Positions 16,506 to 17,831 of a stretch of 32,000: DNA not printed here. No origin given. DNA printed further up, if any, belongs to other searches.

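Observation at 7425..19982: Complete mannose-family PTS wired into an amino-sugar catabolic island in an archaeal-type genome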

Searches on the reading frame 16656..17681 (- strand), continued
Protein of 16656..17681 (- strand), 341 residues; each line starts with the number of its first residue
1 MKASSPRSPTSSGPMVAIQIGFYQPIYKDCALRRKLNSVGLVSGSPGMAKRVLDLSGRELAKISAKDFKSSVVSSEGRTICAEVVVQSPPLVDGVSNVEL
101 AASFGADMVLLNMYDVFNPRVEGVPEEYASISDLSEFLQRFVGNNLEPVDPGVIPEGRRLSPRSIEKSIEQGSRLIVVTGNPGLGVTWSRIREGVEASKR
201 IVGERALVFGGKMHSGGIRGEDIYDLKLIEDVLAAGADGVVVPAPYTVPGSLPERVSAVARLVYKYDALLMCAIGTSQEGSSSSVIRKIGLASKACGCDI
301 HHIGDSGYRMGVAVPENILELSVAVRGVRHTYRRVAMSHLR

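Call 58: find_related_loci(query=A1, collection=metagenome_contigs, flank=8000)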
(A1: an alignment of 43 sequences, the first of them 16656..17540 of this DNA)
Query A1 (294 aa) in metagenome_contigs; peptide patterns used: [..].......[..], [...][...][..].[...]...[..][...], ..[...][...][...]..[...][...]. (x = any residue, [..] = any of these).
600 stretches matched a pattern (row limit reached: there are more); 537 encode a relative of the query (tblastn E <= 1e-3); the best 80 are kept; 80 distinct loci.
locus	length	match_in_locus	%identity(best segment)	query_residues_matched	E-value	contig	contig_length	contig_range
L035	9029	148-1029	70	1-294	5e-136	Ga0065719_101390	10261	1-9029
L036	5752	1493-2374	69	1-294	8e-135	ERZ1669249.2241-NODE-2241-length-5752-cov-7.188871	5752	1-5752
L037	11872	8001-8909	46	1-291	2e-81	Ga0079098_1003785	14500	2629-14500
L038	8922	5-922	44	1-294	3e-79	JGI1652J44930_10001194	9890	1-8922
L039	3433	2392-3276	43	4-294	5e-78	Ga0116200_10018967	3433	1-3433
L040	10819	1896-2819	45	1-294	7e-77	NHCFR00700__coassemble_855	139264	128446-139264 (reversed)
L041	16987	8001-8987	43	1-294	2e-76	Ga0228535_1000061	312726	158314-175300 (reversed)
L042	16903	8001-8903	44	1-290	1e-76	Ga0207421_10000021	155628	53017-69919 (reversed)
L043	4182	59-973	44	1-291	2e-76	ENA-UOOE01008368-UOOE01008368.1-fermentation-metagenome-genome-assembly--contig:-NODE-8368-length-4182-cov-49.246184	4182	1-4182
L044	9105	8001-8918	44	1-294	1e-76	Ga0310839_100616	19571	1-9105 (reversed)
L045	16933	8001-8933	42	3-291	4e-76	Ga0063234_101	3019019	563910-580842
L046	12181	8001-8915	44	1-291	3e-76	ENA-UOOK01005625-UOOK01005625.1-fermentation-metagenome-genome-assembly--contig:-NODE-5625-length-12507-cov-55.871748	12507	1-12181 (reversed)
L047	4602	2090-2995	45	4-294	4e-76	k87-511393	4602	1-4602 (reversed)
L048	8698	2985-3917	43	3-291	3e-76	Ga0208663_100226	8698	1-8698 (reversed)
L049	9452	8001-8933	43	3-291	3e-76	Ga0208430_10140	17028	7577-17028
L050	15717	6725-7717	42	1-294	2e-76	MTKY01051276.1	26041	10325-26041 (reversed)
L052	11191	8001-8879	43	3-291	2e-75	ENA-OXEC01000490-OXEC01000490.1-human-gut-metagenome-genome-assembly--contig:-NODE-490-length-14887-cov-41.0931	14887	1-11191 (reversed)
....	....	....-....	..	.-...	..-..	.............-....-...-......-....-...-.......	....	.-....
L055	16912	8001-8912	43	3-294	6e-75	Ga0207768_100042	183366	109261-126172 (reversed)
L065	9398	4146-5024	43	3-291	4e-73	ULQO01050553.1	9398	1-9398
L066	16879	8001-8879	43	3-291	6e-73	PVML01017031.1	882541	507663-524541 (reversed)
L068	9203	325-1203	43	3-291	4e-73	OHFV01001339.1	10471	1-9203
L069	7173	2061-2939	43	3-291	4e-73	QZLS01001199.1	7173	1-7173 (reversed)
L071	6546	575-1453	43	3-291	3e-73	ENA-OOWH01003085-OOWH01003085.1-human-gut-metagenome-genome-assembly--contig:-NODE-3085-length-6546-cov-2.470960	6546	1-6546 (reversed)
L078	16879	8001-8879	41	3-291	2e-72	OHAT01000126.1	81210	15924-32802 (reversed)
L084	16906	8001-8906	40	1-291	7e-72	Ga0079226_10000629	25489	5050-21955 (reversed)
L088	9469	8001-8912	39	3-294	2e-71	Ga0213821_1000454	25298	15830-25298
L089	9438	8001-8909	42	1-291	3e-71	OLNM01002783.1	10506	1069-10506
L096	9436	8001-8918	42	1-294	5e-71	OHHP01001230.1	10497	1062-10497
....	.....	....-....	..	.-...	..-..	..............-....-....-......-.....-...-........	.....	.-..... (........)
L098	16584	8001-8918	42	1-294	6e-71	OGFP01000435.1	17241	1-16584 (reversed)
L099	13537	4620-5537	41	1-294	8e-71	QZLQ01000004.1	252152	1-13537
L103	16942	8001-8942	41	3-291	7e-71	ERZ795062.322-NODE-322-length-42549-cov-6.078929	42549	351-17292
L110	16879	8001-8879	41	3-291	4e-72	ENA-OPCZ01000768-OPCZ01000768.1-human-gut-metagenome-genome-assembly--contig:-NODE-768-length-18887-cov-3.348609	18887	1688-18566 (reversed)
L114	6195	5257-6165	41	1-291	1e-70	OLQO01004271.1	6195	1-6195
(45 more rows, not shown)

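Call 62: search_protein_families(library=pfam, proteins=[L068:1452-2417:+, L069:4164-5537:+, L066:11464-12264:+, L045:9151-10542:+, L045:10589-11095:+, L088:1465-2649:+, L110:10176-10922:+, L078:11018-12817:+, L055:5585-6583:+, L037:7256-8008:+], max_evalue=0.001)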
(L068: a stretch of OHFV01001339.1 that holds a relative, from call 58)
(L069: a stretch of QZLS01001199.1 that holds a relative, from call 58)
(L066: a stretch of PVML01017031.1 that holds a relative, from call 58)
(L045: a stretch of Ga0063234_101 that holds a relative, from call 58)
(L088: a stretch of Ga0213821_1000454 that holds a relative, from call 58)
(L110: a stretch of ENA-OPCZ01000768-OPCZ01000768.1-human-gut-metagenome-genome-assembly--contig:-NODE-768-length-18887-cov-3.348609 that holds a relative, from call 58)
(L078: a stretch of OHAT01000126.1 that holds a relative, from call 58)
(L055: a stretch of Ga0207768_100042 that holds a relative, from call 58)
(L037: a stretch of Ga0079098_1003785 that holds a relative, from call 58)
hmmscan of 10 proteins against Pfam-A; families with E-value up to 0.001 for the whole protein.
L068:1452-2417:+ (321 aa): 2 families
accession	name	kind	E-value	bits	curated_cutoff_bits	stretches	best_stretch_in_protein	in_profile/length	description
PF00781.29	DAGK_cat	-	5.2e-17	62.1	23.6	1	58-154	26-125/125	Diacylglycerol kinase catalytic domain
PF19279.4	YegS_C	-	2.2e-11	44.2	27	1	165-320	4-157/158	YegS C-terminal NAD kinase beta sandwich-like domain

L069:4164-5537:+ (457 aa): 3 families
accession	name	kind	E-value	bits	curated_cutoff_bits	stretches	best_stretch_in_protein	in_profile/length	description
PF08245.18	Mur_ligase_M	-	4.9e-49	167.4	24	1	84-281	1-199/200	Mur ligase middle domain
PF02875.26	Mur_ligase_C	-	2.7e-29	103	28.4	1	304-427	1-127/127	Mur ligase, glutamate ligase domain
PF01225.30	Mur_ligase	-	8.5e-08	32.9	21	1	6-49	6-54/95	Mur ligase family, catalytic domain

L066:11464-12264:+ (266 aa): 6 families
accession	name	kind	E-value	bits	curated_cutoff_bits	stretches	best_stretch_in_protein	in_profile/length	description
PF08282.18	Hydrolase_3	-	7.5e-50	170.5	20.9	1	6-258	2-254/255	haloacid dehalogenase-like hydrolase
PF05116.19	S6PP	-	1.4e-10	41.6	20.3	1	180-243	154-218/247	Sucrose-6F-phosphate phosphohydrolase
PF00702.32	Hydrolase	-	9e-08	33.2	26.4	1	3-227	2-191/191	haloacid dehalogenase-like hydrolase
PF02358.22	Trehalose_PPase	-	0.00012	21.8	27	0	6-49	1-47/235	Trehalose-phosphatase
PF12710.13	HAD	-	0.00019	22.3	27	0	202-224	167-189/189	haloacid dehalogenase-like hydrolase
PF13419.12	HAD_2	-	0.00091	19.8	23.8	0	7-71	3-28/178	Haloacid dehalogenase-like hydrolase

L045:9151-10542:+ (463 aa): 2 families
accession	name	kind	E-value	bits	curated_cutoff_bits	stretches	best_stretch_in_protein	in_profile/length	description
PF02378.23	PTS_EIIC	-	4.7e-78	262.9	30.7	1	11-299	1-319/319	Phosphotransferase system, EIIC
PF00367.25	PTS_EIIB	-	1e-13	50.9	27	1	388-420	2-34/34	phosphotransferase system, EIIB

L045:10589-11095:+ (168 aa): 1 family
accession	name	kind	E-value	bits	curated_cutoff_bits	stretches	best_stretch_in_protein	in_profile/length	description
PF00358.26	PTS_EIIA_1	-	1.1e-51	174.3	27.2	1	19-141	2-125/127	phosphoenolpyruvate-dependent sugar phosphotransferase system, EIIA 1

L088:1465-2649:+ (394 aa): 1 family
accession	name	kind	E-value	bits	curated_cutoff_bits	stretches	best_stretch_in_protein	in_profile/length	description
PF00162.24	PGK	-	5.7e-170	565.8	27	1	6-383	1-379/379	Phosphoglycerate kinase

L110:10176-10922:+ (248 aa): 1 family
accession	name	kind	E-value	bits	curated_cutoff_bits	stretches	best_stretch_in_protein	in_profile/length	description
PF00121.24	TIM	-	3.1e-93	312.2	20.1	1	4-245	1-244/245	Triosephosphate isomerase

L078:11018-12817:+ (599 aa): 2 families
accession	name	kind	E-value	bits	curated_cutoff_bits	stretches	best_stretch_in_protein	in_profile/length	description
PF01432.26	Peptidase_M3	-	4.9e-72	244.2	27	1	203-582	2-455/457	Peptidase family M3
PF08439.15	Peptidase_M3_N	-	2.5e-20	72.9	25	1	114-182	1-70/70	Oligopeptidase F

L055:5585-6583:+ (332 aa): 4 families
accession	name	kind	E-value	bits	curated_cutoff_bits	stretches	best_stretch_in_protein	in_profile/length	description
PF07702.18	UTRA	-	1.5e-45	154.9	23.8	1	183-322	1-141/141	UTRA domain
PF00392.27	GntR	-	4e-21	74.9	27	1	100-162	2-64/64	Bacterial regulatory proteins, gntR family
PF08220.18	HTH_DeoR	-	2e-05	24.7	21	1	127-157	19-49/57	DeoR-like helix-turn-helix domain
PF13412.12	HTH_24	-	0.00031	20.7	21.9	1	126-152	21-47/48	Winged helix-turn-helix DNA-binding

L037:7256-8008:+ (250 aa): 2 families
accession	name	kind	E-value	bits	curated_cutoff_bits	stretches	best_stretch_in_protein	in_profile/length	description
PF01182.26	Glucosamine_iso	-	1e-24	88.1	27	1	11-225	9-218/225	Glucosamine-6-phosphate isomerases/6-phosphogluconolactonase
PF04198.19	Sugar-bind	-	0.00072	19.3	27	0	175-214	202-241/257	Putative sugar-binding domain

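Call 63: search_protein_families(library=pfam, proteins=[L049:4815-6110:+, L049:6223-7875:+, L048:6245-7093:+, L048:7225-8376:+, L110:6819-7082:+, L044:1985-3781:+, L050:5952-6710:-, L065:699-2288:+, L066:4405-6144:+, L098:12477-13322:-], max_evalue=0.001)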
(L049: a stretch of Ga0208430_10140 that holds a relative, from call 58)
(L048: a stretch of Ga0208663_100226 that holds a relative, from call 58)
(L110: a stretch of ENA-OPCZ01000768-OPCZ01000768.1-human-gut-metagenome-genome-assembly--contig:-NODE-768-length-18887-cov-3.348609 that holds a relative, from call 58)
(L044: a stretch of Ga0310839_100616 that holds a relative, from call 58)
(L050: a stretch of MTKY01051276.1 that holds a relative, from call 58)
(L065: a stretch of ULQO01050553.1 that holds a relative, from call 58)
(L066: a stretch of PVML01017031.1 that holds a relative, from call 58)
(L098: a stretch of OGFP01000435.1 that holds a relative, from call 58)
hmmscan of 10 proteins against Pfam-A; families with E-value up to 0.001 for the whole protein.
L049:4815-6110:+ (431 aa): 3 families
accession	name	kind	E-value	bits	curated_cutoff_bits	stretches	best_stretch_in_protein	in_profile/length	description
PF00591.27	Glycos_transf_3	-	3.3e-49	168.2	27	1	77-306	3-253/253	Glycosyl transferase family, a/b domain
PF07831.19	PYNP_C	-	5.8e-26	90.4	27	1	345-416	1-72/75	Pyrimidine nucleoside phosphorylase C-terminal domain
PF02885.22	Glycos_trans_3N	-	8.5e-23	80.3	26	1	5-66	2-63/63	Glycosyl transferase family, helical bundle domain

L049:6223-7875:+ (550 aa): 1 family
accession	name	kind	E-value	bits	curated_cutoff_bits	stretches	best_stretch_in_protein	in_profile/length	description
PF00015.26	MCPsignal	-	8.5e-38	130.3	34.6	1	335-487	16-168/172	Methyl-accepting chemotaxis protein (MCP) signalling domain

L048:6245-7093:+ (282 aa): 2 families
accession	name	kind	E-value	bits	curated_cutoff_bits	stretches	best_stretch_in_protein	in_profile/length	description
PF00874.25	PRD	-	5.9e-51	171.2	23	2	189-277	2-89/90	PRD domain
PF03123.20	CAT_RBD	-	1.1e-20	73.8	25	1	9-62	1-54/57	CAT RNA binding domain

L048:7225-8376:+ (383 aa): 2 families
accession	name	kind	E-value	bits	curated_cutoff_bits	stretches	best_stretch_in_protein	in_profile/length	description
PF00682.25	HMGL-like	-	2.5e-86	289.8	29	1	8-266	1-260/260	HMGL-like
PF22617.1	HCS_D2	-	5.4e-26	91.2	27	1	280-357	1-79/82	Homocitrate synthase post-HMGL domain-like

L110:6819-7082:+ (87 aa): 0 families

L044:1985-3781:+ (598 aa): 9 families
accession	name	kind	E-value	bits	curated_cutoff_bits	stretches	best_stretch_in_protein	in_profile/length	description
PF18698.7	HisK_sensor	-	7.5e-40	136.7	27.3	1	39-166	1-126/126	Histidine kinase sensor domain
PF02518.31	HATPase_c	-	6e-34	117.3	26.4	1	483-592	2-109/111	Histidine kinase-, DNA gyrase B-, and HSP90-like ATPase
PF00512.31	HisKA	-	1.5e-20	73.5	26.9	1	370-436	2-66/66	His Kinase A (phospho-acceptor) domain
PF00672.30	HAMP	-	1.7e-14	54.3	25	1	196-247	1-52/53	HAMP domain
PF13581.12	HATPase_c_2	-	1.2e-06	29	27.4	1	486-570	31-112/127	Histidine kinase-like ATPase domain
PF08448.16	PAS_4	-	1.2e-05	25.9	23.1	1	264-365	1-110/110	PAS fold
PF00989.32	PAS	-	2.5e-05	24.7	22.6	1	259-360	2-113/113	PAS fold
PF13589.12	HATPase_c_3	-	6.5e-05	23.4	25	1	487-562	3-81/137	Histidine kinase-, DNA gyrase B-, and HSP90-like ATPase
PF05707.18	Zot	-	0.00045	20.2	20.3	0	51-145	54-124/197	Zonular occludens toxin (Zot)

L050:5952-6710:- (252 aa): 0 families

L065:699-2288:+ (529 aa): 2 families
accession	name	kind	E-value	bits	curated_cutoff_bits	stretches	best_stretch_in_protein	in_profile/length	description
PF13519.12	VWA_2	-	1.5e-08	35.6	27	1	62-166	1-106/107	von Willebrand factor type A domain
PF00092.34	VWA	-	2.3e-08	34.9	23.8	1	61-170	1-117/174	von Willebrand factor type A domain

L066:4405-6144:+ (579 aa): 0 families

L098:12477-13322:- (281 aa): 1 family
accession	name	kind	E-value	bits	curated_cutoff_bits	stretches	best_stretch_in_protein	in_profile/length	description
PF00248.27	Aldo_ket_red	-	1.2e-46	159.6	24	1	17-260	3-285/291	Aldo/keto reductase family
